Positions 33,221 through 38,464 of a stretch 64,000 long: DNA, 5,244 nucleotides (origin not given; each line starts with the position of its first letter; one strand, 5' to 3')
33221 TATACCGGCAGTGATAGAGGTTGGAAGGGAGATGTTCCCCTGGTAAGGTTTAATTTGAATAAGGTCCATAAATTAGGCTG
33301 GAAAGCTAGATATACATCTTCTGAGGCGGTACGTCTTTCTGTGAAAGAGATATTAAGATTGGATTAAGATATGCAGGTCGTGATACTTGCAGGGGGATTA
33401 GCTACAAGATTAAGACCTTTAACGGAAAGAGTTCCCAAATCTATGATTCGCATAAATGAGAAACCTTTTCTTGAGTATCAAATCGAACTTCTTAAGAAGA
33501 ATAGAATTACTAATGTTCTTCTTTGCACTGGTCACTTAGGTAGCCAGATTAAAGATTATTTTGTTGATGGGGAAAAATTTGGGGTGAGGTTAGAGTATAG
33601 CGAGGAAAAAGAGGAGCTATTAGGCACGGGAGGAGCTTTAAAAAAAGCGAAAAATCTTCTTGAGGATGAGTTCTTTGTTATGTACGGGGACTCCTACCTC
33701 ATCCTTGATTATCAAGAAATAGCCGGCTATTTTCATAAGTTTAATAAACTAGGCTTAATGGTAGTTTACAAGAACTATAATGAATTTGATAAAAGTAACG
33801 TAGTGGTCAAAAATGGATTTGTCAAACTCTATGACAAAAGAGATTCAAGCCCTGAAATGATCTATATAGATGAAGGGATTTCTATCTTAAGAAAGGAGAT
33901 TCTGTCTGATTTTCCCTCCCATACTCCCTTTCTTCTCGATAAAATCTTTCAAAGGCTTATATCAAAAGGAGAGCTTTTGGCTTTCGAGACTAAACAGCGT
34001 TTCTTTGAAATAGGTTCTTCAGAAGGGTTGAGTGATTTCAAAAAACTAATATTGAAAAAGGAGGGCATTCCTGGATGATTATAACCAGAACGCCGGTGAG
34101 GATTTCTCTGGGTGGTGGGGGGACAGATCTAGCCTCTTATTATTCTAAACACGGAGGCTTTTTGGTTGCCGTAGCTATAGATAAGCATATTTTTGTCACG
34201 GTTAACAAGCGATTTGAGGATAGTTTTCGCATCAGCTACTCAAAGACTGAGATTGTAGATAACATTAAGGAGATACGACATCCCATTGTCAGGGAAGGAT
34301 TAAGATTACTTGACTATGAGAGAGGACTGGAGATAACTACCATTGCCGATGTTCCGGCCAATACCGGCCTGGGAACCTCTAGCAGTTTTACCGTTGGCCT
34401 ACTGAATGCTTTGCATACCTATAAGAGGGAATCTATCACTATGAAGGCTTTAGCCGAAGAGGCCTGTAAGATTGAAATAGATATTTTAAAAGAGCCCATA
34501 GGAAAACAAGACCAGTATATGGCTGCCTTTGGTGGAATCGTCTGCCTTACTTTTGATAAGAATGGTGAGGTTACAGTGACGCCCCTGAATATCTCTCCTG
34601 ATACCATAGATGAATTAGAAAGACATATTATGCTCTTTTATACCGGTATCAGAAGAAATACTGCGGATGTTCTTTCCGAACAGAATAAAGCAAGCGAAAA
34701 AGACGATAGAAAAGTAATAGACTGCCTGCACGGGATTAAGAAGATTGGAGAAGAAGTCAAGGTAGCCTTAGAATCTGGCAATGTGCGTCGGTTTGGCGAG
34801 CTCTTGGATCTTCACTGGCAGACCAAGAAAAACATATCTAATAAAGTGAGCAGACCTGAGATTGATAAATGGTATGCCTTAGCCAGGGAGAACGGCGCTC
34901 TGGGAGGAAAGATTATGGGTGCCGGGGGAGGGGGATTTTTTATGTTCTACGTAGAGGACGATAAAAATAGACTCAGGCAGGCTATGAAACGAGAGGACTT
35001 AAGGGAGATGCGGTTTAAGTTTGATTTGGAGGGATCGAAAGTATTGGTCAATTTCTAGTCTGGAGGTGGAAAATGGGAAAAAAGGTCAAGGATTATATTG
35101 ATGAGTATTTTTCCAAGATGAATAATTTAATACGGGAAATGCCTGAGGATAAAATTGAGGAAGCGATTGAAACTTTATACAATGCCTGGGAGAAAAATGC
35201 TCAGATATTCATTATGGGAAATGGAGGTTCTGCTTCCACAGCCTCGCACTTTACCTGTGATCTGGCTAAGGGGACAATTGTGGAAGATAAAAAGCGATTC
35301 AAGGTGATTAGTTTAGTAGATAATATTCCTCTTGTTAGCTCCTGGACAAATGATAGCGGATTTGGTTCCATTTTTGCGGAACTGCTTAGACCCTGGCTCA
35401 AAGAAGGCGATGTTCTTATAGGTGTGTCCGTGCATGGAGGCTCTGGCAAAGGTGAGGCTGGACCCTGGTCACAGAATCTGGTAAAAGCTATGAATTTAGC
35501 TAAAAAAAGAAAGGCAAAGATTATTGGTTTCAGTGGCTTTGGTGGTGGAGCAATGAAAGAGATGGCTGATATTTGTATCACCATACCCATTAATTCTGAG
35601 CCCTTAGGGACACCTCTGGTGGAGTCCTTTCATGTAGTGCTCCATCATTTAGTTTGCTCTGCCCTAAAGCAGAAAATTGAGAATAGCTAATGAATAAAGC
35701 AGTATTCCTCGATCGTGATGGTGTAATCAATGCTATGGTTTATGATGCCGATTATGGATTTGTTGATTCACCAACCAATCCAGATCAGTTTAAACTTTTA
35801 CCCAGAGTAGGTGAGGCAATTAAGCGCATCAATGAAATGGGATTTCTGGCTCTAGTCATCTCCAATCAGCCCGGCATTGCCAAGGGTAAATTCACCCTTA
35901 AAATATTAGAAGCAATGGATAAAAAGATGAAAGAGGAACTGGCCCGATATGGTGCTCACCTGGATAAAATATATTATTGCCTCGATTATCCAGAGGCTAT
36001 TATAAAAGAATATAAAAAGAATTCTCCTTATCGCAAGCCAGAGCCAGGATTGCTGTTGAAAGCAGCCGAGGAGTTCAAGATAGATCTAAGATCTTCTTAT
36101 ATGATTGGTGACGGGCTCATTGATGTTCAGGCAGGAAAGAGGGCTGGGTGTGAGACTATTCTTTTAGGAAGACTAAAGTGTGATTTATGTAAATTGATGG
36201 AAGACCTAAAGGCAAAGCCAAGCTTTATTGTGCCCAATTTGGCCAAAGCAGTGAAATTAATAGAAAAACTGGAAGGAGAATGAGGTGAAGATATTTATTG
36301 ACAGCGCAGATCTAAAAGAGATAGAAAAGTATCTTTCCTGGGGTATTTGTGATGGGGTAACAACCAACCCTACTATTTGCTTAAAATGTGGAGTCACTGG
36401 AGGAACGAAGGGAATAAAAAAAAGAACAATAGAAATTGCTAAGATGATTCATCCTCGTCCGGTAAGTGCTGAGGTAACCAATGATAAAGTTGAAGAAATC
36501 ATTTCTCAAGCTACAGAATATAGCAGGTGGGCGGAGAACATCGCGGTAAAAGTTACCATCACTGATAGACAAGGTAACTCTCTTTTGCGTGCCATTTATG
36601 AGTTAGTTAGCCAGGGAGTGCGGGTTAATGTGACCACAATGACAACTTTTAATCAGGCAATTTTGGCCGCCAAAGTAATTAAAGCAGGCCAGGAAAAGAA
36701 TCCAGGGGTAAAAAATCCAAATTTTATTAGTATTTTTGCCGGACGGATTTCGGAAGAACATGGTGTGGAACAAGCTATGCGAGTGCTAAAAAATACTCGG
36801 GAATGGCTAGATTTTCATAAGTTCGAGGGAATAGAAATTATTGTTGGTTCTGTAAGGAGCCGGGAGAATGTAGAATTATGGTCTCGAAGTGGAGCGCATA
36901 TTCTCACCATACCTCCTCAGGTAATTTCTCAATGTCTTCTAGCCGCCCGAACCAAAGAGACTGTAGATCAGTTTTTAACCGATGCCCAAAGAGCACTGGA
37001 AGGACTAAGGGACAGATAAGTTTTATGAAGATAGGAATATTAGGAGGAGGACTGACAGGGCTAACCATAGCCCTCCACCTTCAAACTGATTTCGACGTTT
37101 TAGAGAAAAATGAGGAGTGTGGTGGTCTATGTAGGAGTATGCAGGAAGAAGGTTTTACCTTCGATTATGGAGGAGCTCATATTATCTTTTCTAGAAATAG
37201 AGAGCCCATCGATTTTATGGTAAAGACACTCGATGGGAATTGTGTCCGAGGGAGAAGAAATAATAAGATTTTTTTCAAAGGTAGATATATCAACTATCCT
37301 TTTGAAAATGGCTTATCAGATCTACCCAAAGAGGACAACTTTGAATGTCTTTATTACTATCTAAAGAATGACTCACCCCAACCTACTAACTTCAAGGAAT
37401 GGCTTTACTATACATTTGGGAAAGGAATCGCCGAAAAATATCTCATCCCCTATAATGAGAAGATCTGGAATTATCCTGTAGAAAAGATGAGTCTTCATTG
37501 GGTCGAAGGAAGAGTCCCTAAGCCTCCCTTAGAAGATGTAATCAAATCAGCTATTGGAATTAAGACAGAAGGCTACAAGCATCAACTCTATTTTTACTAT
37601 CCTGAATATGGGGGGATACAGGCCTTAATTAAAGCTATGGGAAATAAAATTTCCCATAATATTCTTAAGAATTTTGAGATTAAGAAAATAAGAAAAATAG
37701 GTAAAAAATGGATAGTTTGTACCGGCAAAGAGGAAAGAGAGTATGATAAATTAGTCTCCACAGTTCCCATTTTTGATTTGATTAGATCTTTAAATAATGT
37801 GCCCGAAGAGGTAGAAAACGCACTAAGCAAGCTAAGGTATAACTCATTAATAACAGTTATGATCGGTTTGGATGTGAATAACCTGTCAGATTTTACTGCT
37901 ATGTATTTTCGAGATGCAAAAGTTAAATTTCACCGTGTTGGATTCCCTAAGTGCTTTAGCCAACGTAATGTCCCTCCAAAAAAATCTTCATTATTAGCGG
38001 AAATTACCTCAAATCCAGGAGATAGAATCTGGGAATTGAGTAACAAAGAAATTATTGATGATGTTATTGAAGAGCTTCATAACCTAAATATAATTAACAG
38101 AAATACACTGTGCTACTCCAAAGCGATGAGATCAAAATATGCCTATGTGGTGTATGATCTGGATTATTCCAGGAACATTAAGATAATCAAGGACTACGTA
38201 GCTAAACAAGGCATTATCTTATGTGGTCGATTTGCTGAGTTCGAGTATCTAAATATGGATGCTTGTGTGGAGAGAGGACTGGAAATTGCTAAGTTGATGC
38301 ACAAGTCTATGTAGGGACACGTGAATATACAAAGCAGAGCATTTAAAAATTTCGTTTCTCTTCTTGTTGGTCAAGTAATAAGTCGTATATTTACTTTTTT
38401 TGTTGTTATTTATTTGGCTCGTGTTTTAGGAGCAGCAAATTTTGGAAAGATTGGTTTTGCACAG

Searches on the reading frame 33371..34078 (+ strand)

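Call 15: search_protein_families(library=pfam, proteins=[window:33371-34078:+], max_evalue=0.00001)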
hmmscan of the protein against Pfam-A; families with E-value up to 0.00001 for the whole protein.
window:33371-34078:+ (235 aa): 2 families
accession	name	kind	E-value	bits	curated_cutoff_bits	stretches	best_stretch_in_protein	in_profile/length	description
PF00483.29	NTP_transferase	-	1.6e-21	77.5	21.2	1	3-134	2-139/245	Nucleotidyl transferase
PF12804.13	NTP_transf_3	-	4.1e-09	37.2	27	1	3-111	1-99/160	MobA-like NTP transferase domain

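Call 73: search_protein_families(library=ncbifam, proteins=[window:33371-34078:+], max_evalue=0.01)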
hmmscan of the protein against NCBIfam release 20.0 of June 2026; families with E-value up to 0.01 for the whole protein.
window:33371-34078:+ (235 aa): 31 families (the best 25 are shown)
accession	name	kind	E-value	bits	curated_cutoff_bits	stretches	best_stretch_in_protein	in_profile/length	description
NF049965.1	GlMnHpPGnyltfHddC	equivalog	7.8e-34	117.2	300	1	1-223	1-217/221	D-glycero-D-manno-heptose 1-phosphate guanosyltransferase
NF045761.1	NAMPUrTaseMurU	equivalog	1.3e-32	113.5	250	1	1-224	1-224/226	N-acetylmuramate alpha-1-phosphate uridylyltransferase MurU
TIGR03992.1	Arch_glmU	subfamily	3e-30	105.4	292.1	1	1-227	1-227/393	bifunctional sugar-1-phosphate nucleotidylyltransferase/acetyltransferase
NF052502.1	man1P_GTase_Rv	exception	1.2e-23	83.5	440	1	2-203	2-205/352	mannose-1-phosphate guanylyltransferase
TIGR01208.1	rmlA_long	equivalog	2.1e-21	76.2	320.25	1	4-229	3-236/353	glucose-1-phosphate thymidylyltransferase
NF041313.1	UDPGP_AglF_Halo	equivalog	1.5e-20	73.7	400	1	1-146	1-145/234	UTP--glucose-1-phosphate uridylyltransferase AglF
TIGR02623.1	G1P_cyt_trans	equivalog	3.3e-18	66.1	300.25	2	1-66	1-66/255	glucose-1-phosphate cytidylyltransferase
NF045697.1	MurNAcPUrMurU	equivalog_domain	7.9e-18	64.7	370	1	4-216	1-217/229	N-acetylmuramate alpha-1-phosphate uridylyltransferase MurU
NF041173.1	Sug_nt_acttase_Thmprot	equivalog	2.6e-17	62.9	600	1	1-179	1-174/405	bifunctional sugar-1-phosphate nucleotidylyltransferase/acetyltransferase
TIGR01099.1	galU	equivalog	3.9e-13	49.6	326.8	1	2-80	3-81/261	UTP--glucose-1-phosphate uridylyltransferase GalU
TIGR01173.1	glmU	equivalog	4.9e-11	42.1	366.85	1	1-112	1-106/452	bifunctional UDP-N-acetylglucosamine diphosphorylase/glucosamine-1-phosphate N-acetyltransferase GlmU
TIGR01207.1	rmlA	equivalog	3.7e-10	39.4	360.65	1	4-97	3-96/286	glucose-1-phosphate thymidylyltransferase RfbA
NF041135.1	IPPtranDIPPsyn_Thcocales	equivalog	7.9e-09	35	580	1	1-178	1-167/419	bifunctional L-myo-inositol-1-phosphate cytidylyltransferase/CDP-L-myo-inositol myo-inositolphosphotransferase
NF010939.0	PRK14359.1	equivalog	1.4e-08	33.8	592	1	2-179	4-176/430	bifunctional UDP-N-acetylglucosamine diphosphorylase/glucosamine-1-phosphate N-acetyltransferase GlmU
NF010933.0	PRK14353.1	equivalog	1.6e-08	33.6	505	1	2-113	7-114/453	bifunctional UDP-N-acetylglucosamine diphosphorylase/glucosamine-1-phosphate N-acetyltransferase GlmU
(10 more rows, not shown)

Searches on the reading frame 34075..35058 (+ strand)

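Call 15: search_protein_families(library=pfam, proteins=[window:34075-35058:+], max_evalue=0.00001)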
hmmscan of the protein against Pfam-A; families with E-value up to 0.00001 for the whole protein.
window:34075-35058:+ (327 aa): 2 families
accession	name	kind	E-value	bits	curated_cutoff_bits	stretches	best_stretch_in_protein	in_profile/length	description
PF00288.32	GHMP_kinases_N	-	4.4e-12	46.5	22.3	1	80-154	15-87/87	GHMP kinases N terminal domain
PF08544.19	GHMP_kinases_C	-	6.3e-12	46.2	21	1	230-306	3-81/85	GHMP kinases C terminal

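Call 73: search_protein_families(library=ncbifam, proteins=[window:34075-35058:+], max_evalue=0.01)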
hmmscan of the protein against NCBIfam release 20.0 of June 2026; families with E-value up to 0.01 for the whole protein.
window:34075-35058:+ (327 aa): 16 families
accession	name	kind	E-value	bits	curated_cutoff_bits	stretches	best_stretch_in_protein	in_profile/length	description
NF049969.1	GlMnHpPKinHddA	equivalog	2.6e-56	191.5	600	1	2-322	3-334/338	D-glycero-D-manno-heptose 7-phosphate kinase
NF009948.0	PRK13412.1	equivalog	5.3e-32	110.5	721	2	80-309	722-953/974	bifunctional fucokinase/fucose-1-phosphate guanylyltransferase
TIGR00549.1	mevalon_kin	equivalog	5.4e-25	88.4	163.05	1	31-290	20-274/276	mevalonate kinase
NF003036.0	PRK03926.1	equivalog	9.4e-20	70.9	403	1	30-298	24-272/302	mevalonate kinase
NF003006.0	PRK03817.1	equivalog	3.7e-17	62.4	443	2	227-311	248-332/352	galactokinase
NF040957.1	Arch_PMK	equivalog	3.3e-10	40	500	1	20-317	12-310/316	phosphomevalonate kinase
TIGR00131.1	gal_kin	equivalog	4.8e-09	35.6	226.65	2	231-302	288-360/388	galactokinase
NF003705.0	PRK05322.1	equivalog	5e-07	28.8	385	1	227-297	283-353/388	galactokinase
NF003472.0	PRK05101.1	equivalog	1.1e-06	27.9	499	1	5-153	24-181/382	galactokinase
NF001816.0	PRK00555.1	equivalog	1.9e-06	27.1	509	0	86-179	93-186/363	galactokinase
TIGR01920.1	Shik_kin_archae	equivalog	5e-05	22.8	126.85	1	32-162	18-147/266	shikimate kinase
NF002288.1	PRK01212.1-4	equivalog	0.0001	21.4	194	0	60-134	51-126/303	homoserine kinase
NF011205.0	PRK14611.1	equivalog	0.00012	21.7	364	1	62-233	55-215/275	4-(cytidine 5'-diphospho)-2-C-methyl-D-erythritol kinase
TIGR00191.1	thrB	equivalog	0.00058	18.8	168.25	0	76-170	71-158/304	homoserine kinase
NF040656.1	GHMP_GYDIA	hypoth_equivalog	0.0015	17.8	225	0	38-105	53-121/299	GYDIA family GHMP kinase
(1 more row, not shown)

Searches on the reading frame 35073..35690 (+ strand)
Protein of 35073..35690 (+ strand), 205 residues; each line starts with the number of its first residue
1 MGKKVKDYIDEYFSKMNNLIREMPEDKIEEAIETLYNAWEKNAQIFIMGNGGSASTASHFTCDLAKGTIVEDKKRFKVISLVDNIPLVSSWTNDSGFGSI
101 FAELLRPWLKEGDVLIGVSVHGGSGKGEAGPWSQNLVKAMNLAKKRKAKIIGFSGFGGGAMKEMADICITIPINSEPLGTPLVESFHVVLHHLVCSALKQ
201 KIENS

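Call 15: search_protein_families(library=pfam, proteins=[window:35073-35690:+], max_evalue=0.00001)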
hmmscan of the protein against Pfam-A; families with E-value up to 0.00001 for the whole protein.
window:35073-35690:+ (205 aa): 2 families
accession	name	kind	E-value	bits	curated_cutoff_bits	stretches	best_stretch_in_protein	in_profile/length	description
PF13580.11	SIS_2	-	1e-13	51.9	27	1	11-155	1-138/138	SIS domain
PF01380.27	SIS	-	1.1e-06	28.9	25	0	133-188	66-120/131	SIS domain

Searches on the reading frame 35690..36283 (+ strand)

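Call 15: search_protein_families(library=pfam, proteins=[window:35690-36283:+], max_evalue=0.00001)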
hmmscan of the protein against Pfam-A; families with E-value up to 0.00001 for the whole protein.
window:35690-36283:+ (197 aa): 4 families
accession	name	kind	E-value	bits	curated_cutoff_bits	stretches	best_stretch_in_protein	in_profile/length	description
PF13242.12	Hydrolase_like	-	6.7e-13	48.8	22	1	114-187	2-75/75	HAD-hyrolase-like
PF00702.32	Hydrolase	-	1.1e-10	42.7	26.4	1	32-153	95-191/191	haloacid dehalogenase-like hydrolase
PF13419.12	HAD_2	-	2e-08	35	23.8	1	115-158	134-177/178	Haloacid dehalogenase-like hydrolase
PF08645.17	PNK3P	-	1.8e-06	28.2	22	1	26-141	19-125/161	Polynucleotide kinase 3 phosphatase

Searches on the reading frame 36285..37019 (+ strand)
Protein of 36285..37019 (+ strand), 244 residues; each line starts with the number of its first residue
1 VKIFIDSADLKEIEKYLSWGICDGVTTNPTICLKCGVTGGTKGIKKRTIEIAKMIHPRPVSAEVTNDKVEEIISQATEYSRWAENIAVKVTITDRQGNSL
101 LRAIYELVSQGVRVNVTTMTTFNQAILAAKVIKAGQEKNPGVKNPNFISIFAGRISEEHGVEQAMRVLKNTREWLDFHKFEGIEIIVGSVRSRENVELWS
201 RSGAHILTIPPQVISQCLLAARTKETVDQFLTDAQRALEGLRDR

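Call 15: search_protein_families(library=pfam, proteins=[window:36285-37019:+], max_evalue=0.00001)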
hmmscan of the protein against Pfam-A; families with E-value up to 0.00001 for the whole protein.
window:36285-37019:+ (244 aa): 1 family
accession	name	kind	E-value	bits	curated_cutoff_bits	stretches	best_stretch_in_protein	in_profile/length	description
PF00923.25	TAL_FSA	-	6.2e-37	127.9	27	1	3-235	1-246/285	Transaldolase/Fructose-6-phosphate aldolase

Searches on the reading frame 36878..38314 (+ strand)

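Call 15: search_protein_families(library=pfam, proteins=[window:36878-38314:+], max_evalue=0.00001)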
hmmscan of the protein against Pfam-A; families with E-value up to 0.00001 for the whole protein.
window:36878-38314:+ (478 aa): 2 families
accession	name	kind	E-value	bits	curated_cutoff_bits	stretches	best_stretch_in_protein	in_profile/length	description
PF01593.30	Amino_oxidase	-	1.4e-14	54.6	19.8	1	59-471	1-439/443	Flavin containing amine oxidoreductase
PF13450.12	NAD_binding_8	-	9.2e-10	39.1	21.9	1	54-106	1-56/68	NAD(P)-binding Rossmann-like domain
